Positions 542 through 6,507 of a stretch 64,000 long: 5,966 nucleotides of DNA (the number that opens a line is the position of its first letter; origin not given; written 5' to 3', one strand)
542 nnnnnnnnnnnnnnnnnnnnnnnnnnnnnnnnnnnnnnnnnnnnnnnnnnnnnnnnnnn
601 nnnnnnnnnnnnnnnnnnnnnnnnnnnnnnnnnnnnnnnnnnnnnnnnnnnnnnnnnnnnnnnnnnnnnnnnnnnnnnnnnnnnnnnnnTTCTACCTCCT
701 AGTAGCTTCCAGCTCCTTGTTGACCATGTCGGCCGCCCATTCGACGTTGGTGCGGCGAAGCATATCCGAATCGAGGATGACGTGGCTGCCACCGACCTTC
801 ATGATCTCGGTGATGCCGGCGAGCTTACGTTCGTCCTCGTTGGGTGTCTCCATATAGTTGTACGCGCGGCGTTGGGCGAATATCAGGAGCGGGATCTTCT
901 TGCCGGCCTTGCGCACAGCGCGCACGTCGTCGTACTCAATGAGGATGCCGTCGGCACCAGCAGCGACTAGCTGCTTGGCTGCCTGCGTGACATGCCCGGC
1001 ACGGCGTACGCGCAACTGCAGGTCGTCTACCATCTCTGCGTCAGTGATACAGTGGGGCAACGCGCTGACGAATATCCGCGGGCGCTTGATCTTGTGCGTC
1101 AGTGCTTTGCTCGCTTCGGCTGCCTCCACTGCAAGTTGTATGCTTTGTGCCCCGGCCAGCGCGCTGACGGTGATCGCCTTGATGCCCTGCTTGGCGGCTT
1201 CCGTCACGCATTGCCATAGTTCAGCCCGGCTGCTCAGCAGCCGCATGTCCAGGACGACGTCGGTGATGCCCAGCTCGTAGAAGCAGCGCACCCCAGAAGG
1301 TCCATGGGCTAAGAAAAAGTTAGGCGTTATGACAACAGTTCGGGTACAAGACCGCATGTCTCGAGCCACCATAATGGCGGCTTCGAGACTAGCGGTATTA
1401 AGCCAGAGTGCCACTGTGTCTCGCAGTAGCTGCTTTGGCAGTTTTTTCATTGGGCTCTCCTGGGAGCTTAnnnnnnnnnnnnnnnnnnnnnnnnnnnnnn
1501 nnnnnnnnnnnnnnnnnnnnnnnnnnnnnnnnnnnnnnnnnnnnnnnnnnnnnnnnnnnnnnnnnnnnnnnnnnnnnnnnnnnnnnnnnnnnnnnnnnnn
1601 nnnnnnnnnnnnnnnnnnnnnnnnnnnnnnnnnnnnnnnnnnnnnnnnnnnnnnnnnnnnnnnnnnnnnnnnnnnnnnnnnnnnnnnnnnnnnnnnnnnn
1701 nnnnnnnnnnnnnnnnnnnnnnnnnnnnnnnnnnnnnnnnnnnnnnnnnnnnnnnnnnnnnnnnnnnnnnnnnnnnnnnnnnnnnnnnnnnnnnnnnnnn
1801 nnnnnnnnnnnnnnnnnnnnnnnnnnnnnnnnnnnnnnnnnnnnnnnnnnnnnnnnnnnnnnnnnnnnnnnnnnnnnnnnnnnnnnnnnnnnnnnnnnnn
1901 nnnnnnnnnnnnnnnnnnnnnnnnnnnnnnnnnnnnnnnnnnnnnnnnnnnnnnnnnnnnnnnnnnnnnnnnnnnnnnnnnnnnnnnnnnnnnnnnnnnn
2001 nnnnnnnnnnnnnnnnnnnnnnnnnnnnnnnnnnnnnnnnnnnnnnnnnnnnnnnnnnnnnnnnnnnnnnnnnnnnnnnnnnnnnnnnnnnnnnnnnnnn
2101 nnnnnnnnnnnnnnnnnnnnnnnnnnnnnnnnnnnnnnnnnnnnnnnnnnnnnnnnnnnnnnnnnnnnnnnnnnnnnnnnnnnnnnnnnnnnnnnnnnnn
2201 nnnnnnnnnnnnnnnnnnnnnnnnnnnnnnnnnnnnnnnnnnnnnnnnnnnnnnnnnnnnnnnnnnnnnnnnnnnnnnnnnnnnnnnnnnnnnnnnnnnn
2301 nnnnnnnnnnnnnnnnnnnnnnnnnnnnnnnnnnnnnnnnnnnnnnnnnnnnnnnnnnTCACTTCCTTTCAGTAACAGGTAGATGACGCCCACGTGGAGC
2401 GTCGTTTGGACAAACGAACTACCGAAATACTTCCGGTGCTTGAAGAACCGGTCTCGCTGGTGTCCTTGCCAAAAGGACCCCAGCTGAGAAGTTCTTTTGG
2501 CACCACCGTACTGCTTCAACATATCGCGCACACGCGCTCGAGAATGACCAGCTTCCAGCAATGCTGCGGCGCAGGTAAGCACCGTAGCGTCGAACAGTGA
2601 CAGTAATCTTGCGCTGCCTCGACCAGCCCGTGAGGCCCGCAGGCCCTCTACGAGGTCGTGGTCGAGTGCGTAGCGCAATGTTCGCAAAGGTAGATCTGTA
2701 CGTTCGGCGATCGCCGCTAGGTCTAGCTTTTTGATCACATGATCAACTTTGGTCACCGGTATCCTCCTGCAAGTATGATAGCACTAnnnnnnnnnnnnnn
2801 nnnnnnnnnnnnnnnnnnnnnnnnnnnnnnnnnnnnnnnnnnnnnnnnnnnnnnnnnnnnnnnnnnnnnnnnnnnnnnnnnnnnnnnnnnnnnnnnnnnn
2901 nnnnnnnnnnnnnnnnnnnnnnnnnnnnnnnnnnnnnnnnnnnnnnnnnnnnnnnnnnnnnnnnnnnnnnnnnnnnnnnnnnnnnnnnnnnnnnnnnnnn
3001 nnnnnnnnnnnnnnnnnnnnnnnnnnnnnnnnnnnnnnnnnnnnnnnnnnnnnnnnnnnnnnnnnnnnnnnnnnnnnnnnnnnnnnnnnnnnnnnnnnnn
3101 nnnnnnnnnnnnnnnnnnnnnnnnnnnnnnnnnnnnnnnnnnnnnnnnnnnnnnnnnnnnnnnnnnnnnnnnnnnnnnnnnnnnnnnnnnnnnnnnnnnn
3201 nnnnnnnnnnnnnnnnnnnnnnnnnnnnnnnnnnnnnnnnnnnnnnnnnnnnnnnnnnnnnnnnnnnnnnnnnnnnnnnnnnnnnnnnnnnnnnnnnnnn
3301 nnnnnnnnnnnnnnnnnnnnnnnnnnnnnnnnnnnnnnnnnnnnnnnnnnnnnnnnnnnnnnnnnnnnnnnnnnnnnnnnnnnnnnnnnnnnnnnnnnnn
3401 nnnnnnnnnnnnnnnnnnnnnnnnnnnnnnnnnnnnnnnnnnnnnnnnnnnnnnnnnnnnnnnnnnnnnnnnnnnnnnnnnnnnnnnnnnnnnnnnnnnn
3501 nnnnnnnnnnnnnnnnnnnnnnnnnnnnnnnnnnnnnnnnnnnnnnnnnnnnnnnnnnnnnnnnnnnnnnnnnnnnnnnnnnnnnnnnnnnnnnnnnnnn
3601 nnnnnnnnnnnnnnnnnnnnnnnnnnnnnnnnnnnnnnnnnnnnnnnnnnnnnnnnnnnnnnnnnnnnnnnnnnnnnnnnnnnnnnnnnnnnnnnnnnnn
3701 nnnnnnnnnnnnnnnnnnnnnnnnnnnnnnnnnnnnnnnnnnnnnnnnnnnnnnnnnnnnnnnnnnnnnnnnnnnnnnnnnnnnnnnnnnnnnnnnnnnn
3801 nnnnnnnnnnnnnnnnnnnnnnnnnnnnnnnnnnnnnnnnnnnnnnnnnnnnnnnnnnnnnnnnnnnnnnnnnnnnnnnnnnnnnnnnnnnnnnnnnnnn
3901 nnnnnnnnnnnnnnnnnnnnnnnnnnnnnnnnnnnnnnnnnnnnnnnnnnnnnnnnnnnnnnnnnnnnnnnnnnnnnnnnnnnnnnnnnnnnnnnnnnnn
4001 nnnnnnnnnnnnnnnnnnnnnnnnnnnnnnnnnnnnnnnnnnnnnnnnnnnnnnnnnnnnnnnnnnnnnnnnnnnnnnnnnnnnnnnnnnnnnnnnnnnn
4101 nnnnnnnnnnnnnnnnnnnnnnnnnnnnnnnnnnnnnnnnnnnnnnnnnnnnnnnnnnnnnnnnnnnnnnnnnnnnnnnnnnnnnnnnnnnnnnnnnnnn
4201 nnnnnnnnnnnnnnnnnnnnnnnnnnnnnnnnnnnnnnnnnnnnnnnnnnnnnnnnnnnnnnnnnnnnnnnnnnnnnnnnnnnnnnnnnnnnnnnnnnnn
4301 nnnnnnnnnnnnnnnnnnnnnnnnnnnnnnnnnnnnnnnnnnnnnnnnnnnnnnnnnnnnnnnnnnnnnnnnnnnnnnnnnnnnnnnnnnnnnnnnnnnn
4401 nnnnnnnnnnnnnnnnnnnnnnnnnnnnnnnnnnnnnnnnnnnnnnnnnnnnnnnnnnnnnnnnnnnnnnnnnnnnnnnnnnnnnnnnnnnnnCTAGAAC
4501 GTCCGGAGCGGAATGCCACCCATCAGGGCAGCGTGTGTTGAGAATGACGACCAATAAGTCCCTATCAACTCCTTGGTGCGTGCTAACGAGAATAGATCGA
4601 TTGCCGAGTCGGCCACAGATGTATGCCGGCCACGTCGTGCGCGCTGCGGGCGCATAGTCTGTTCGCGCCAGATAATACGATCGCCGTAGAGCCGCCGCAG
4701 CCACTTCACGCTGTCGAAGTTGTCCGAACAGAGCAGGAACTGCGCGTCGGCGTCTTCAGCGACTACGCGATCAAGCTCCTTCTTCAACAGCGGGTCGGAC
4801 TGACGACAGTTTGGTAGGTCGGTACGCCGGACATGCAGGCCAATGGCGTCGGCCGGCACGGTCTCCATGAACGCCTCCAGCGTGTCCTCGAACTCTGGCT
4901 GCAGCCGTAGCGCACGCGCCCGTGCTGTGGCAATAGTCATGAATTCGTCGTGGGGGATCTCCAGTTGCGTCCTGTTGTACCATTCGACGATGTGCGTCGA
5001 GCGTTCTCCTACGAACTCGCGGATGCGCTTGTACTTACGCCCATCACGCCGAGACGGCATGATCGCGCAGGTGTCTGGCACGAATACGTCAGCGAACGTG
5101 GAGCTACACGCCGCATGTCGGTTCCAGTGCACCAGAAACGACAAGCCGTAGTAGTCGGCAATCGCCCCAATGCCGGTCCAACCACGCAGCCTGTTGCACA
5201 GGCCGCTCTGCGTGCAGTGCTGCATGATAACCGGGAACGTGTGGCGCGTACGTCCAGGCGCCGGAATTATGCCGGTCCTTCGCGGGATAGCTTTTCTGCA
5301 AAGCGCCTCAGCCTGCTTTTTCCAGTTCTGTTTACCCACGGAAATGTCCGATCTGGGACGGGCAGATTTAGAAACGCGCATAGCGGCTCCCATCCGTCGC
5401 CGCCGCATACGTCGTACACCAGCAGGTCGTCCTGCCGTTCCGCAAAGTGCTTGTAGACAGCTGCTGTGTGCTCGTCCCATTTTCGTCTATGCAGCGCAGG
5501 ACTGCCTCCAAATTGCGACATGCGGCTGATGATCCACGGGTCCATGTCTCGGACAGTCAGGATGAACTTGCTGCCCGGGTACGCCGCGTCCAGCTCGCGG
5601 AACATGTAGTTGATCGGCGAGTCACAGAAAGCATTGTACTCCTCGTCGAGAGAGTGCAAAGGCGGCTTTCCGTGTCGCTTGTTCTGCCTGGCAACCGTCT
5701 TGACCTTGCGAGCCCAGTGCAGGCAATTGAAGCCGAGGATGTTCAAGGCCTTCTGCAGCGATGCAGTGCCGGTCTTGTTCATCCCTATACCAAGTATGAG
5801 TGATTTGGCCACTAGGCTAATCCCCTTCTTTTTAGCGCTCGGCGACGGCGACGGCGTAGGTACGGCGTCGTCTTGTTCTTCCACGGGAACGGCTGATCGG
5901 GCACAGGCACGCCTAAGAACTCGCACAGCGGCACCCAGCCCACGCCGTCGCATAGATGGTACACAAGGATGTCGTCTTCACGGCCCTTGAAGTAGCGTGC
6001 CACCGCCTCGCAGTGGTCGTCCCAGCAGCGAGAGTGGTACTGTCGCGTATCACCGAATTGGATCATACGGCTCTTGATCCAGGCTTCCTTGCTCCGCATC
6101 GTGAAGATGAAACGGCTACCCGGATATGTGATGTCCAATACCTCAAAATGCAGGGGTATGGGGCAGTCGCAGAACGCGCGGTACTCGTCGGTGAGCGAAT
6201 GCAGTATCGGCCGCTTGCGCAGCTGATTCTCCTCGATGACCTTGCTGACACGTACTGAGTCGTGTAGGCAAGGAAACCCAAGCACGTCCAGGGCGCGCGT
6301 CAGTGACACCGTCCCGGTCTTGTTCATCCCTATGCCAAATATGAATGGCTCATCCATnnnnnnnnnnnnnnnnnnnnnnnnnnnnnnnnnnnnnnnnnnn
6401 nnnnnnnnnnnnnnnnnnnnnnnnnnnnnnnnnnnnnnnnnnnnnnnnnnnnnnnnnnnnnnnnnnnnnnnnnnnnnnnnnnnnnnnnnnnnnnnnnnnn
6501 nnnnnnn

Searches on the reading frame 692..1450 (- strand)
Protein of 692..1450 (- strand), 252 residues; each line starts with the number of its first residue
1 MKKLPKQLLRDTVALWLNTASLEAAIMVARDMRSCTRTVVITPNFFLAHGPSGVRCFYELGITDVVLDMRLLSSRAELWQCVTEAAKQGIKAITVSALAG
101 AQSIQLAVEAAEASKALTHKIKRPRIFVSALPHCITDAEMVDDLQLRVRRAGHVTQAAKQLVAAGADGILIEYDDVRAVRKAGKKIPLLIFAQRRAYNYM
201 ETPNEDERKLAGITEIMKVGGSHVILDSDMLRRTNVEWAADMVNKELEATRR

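Call 34: search_protein_families(library=pfam, proteins=[window:692-1450:-], max_evalue=0.01)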
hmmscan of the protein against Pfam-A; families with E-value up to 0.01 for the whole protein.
window:692-1450:- (252 aa): 1 family
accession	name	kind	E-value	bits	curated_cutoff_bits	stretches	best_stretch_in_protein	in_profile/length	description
PF00215.30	OMPdecase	-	0.00023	21.6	27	1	79-181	68-162/221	Orotidine 5'-phosphate decarboxylase / HUMPS family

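Call 71: search_protein_families(library=ncbifam, proteins=[window:692-1450:-], max_evalue=0.01)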
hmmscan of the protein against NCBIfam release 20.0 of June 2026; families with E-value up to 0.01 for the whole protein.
window:692-1450:- (252 aa): 3 families
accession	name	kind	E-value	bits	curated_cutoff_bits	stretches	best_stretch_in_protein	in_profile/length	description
NF001273.0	PRK00230.1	equivalog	1.1e-09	38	193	1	16-248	10-230/233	orotidine-5'-phosphate decarboxylase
NF010386.0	PRK13813.1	equivalog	6.3e-05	22.6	208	1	15-118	9-110/216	orotidine 5'-phosphate decarboxylase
TIGR01740.1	pyrF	equivalog_domain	0.0094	15.7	92.3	0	65-181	52-155/216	orotidine-5'-phosphate decarboxylase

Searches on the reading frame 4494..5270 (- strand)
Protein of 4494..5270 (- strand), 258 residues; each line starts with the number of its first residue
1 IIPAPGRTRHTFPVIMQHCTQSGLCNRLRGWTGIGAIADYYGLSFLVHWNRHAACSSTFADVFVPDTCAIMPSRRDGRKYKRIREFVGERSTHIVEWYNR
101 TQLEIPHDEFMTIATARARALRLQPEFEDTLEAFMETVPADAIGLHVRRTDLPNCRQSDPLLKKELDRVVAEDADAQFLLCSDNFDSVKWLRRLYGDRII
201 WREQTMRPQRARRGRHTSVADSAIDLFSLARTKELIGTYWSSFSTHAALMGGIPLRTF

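Call 63: search_solved_structures(query=window:4494-5270:-, max_evalue=10, show_alignments=2)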
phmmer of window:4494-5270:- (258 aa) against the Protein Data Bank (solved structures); distinct sequences matched with E-value up to 10: 0.

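Call 67: find_homologous_proteins(query=window:4494-5225:-, max_evalue=0.001)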
Query window:4494-5225:- (243 aa): 11 proteins with E <= 0.001 among 945 candidates.
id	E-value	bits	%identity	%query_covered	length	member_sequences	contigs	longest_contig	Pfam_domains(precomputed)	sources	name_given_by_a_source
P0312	2.1e-164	563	100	100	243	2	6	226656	-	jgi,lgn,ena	-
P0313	4.6e-110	385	68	100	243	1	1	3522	-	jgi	jgi:hypothetical protein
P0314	2.6e-73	265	51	99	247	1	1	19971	-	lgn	-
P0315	6.4e-73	263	53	99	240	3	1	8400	-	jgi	-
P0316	6.3e-63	231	54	87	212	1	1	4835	-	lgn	-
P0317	3.0e-61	225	49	98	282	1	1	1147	-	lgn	-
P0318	8.8e-59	217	50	95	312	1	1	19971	-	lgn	-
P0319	2.1e-55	206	43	97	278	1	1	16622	-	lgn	-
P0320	7.0e-40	155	41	99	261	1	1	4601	-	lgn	-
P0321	7.3e-12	63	27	95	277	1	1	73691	PF19745.6,PF10250.16,PF05830.17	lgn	-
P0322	9.0e-6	43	29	94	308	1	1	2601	-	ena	-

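Call 69: search_solved_structures(query=A5, max_evalue=10, show_alignments=2)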
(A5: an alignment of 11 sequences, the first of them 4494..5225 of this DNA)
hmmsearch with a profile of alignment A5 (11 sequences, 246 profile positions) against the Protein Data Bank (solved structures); distinct sequences matched with E-value up to 10: 20.
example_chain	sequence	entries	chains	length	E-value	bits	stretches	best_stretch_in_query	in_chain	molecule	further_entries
2hhc_A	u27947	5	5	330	6.8e-09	39.1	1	100-238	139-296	Nodulation fucosyltransferase NodZ | Nodulation fucosyltransferase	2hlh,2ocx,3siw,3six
6vlf_A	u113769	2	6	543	4.1e-05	26.7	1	105-233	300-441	Alpha-(1,6)-fucosyltransferase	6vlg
6x5s_A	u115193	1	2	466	0.00011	25.3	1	105-233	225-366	Alpha-(1,6)-fucosyltransferase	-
6tkv_A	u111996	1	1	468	0.00011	25.3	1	105-233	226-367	Alpha-(1,6)-fucosyltransferase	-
6vld_A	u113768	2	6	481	0.00011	25.3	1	105-233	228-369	Alpha-(1,6)-fucosyltransferase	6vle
9l62_A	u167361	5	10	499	0.00013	25.1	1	105-233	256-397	Alpha-(1,6)-fucosyltransferase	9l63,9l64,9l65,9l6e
2de0_X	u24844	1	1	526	0.00014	25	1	105-233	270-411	Alpha-(1,6)-fucosyltransferase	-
6x5h_A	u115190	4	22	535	0.00014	24.9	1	105-233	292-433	Alpha-(1,6)-fucosyltransferase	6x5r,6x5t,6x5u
6tkv_B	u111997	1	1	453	0.0039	20.2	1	105-183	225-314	Alpha-(1,6)-fucosyltransferase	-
5kxq_A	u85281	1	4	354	0.0079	19.2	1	208-237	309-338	GDP-fucose protein O-fucosyltransferase 1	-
5kxh_A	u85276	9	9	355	0.0079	19.2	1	208-237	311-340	GDP-fucose protein O-fucosyltransferase 1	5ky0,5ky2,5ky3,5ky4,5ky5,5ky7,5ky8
5ux6_A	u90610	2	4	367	0.039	16.9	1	210-238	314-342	GDP-fucose protein O-fucosyltransferase 1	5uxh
8ay1_A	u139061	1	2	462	0.13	15.3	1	131-232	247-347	GDP-fucose protein O-fucosyltransferase 2,Spondin-1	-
5foe_A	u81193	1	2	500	0.14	15.1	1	131-232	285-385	GDP-fucose protein O-fucosyltransferase 2,Thrombospondin-1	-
4ap5_A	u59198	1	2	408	0.37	13.7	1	130-232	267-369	GDP-FUCOSE PROTEIN O-FUCOSYLTRANSFERASE 2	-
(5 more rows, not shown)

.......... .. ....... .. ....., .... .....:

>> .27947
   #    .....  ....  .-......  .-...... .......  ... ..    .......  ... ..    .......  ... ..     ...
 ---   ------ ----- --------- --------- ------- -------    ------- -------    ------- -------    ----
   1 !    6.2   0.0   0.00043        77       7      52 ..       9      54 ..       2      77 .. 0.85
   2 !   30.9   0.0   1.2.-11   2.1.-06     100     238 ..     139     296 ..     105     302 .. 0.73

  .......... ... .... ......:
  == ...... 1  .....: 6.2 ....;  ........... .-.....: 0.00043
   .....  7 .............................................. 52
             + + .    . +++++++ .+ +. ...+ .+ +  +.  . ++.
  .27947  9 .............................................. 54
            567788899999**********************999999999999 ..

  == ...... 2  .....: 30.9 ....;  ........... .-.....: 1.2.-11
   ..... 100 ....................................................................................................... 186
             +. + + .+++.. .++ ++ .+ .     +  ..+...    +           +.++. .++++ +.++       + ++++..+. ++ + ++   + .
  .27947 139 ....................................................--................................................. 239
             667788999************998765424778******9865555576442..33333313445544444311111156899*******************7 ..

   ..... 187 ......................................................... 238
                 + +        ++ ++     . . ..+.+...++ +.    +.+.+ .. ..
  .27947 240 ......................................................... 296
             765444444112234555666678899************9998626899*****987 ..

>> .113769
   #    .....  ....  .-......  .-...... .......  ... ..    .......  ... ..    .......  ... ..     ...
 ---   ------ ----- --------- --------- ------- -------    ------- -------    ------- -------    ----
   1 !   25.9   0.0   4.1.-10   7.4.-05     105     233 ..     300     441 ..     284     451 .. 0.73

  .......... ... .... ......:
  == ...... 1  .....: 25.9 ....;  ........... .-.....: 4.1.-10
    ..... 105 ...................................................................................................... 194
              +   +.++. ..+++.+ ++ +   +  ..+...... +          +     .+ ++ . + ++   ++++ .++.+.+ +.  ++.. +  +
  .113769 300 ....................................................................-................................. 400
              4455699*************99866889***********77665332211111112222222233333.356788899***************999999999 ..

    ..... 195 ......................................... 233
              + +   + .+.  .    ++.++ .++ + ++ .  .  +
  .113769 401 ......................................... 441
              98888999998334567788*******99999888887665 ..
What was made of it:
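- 4494..5225 (-): NodZ/FUT8-like fucosyltransferase (243 aa; GLCNRL, HVRRTD and SSFS motifs). Family profile against PDB: NodZ 2hhc E 6.8e-9, FUT8 4e-5, POFUT1 8e-3; all 20 hits are fucosyltransferases (call 69).
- The phage island has a fucosyltransferase-like gene (call 69).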

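Call 70: search_protein_families(library=pfam, proteins=[P0321, P0322, window:4494-5225:-], max_evalue=1)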
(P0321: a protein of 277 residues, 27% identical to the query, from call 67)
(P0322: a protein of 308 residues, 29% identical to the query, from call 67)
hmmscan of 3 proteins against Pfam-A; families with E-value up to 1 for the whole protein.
P0321 (277 aa): 5 families
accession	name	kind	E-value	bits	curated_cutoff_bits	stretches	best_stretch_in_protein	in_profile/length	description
PF19745.5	FUT8_N_cat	-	2.1e-06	27.2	27.6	1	145-257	358-467/499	Alpha-(1,6)-fucosyltransferase N- and catalytic domains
PF10250.15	O-FucT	-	6.4e-06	26.4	31.5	1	88-266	151-319/326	GDP-fucose protein O-fucosyltransferase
PF05830.17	NodZ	-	2e-05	24.1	28.3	1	118-269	140-294/322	Nodulation protein Z (NodZ)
PF17839.6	CNP_C_terminal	-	0.027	15.6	27.8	1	103-124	9-30/108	C-terminal domain of cyclic nucleotide phosphodiesterase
PF14201.11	DUF4318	-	0.073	13.9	27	1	168-202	14-48/75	Domain of unknown function (DUF4318)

P0322 (308 aa): 0 families

window:4494-5225:- (243 aa): 0 families
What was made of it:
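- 4494..5225 (-): Homologue P0321 carries Pfam FUT8_N_cat, O-FucT and NodZ matches just below their cutoffs (calls 67, 70).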

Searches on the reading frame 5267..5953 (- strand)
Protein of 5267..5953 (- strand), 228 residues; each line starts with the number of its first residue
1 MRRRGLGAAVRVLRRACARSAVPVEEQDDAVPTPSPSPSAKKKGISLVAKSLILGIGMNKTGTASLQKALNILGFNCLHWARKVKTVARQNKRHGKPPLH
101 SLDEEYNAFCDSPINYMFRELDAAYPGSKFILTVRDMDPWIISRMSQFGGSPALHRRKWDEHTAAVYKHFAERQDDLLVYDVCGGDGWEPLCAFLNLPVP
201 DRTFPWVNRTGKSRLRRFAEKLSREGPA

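Call 3: search_protein_families(library=pfam, proteins=[window:5267-5953:-], max_evalue=0.01)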
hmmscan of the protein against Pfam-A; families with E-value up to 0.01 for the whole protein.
window:5267-5953:- (228 aa): 2 families
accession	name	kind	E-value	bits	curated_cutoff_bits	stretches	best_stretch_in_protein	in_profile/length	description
PF17784.7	Sulfotransfer_4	-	7.1e-36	124.5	22.8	2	53-146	2-109/215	Sulfotransferase domain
PF13469.12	Sulfotransfer_3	-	0.0011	19.7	27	0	109-173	104-171/216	Sulfotransferase family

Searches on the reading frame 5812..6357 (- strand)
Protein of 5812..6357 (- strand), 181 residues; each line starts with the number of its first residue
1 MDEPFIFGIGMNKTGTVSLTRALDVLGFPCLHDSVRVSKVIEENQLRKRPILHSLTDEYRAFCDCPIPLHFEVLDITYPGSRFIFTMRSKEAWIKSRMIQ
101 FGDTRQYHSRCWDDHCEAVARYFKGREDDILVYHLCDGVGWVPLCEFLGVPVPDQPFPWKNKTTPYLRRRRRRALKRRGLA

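Call 3: search_protein_families(library=pfam, proteins=[window:5812-6357:-], max_evalue=0.01)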
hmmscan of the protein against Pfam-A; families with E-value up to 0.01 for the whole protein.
window:5812-6357:- (181 aa): 2 families
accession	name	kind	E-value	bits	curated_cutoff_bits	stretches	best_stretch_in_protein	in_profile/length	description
PF17784.7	Sulfotransfer_4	-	1.8e-32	113.4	22.8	2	103-163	155-212/215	Sulfotransferase domain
PF13469.12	Sulfotransfer_3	-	0.00042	21.1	27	0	70-124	114-170/216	Sulfotransferase family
